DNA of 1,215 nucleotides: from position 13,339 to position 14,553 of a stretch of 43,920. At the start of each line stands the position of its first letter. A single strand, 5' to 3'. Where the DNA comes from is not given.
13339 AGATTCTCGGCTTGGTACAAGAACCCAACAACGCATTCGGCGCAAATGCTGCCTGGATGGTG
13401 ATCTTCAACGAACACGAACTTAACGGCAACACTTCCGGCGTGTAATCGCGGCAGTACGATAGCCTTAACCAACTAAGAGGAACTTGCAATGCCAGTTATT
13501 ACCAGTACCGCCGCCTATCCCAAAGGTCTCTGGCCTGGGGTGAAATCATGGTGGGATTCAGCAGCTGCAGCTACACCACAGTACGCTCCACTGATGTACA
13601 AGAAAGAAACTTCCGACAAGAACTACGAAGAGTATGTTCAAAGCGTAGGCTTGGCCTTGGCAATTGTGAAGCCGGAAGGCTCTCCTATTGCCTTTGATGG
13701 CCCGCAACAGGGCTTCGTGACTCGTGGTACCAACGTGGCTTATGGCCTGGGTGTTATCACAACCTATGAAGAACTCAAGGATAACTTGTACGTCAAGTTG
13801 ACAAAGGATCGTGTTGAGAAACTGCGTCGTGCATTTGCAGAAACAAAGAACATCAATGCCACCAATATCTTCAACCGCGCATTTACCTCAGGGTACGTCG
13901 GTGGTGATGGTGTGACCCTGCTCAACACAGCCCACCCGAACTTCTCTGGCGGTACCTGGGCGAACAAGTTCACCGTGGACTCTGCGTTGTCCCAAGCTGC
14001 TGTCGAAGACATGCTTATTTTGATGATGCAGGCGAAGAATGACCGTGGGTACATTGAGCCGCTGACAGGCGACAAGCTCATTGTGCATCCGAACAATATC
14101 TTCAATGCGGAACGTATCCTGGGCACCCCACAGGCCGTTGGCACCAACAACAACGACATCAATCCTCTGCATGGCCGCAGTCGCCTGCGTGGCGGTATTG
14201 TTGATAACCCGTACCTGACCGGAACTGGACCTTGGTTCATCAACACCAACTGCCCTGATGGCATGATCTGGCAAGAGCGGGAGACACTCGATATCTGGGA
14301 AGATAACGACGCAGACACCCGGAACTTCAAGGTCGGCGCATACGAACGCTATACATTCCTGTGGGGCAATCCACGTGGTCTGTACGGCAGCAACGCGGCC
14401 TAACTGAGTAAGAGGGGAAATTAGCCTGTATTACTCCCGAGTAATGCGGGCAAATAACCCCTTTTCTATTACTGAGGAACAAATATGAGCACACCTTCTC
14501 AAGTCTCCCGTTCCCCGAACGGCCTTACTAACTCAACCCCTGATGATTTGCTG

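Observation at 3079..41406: Twelve-copy, strictly intergenic 40-44 bp palindrome family (invariant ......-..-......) marks every module boundary on both arms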

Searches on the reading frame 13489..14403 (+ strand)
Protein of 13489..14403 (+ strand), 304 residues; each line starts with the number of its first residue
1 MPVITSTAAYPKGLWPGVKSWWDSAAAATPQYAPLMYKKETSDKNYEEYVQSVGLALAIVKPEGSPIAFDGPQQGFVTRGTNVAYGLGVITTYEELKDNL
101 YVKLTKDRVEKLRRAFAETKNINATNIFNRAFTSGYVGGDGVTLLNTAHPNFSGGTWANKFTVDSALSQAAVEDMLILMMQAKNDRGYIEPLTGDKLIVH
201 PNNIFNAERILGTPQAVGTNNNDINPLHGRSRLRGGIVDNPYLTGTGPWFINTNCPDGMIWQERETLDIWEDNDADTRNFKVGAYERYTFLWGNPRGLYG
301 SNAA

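Call 7: search_protein_families(library=phrogs, proteins=[window:13489-14403:+])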
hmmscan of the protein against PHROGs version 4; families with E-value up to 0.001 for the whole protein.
window:13489-14403:+ (304 aa): 2 families
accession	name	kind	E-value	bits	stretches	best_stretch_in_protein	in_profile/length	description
phrog_371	-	head and packaging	1.7e-06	28.6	0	109-300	103-230/303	major head protein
phrog_4523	-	head and packaging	0.00054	19.8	1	136-253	482-588/644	major head and protease protein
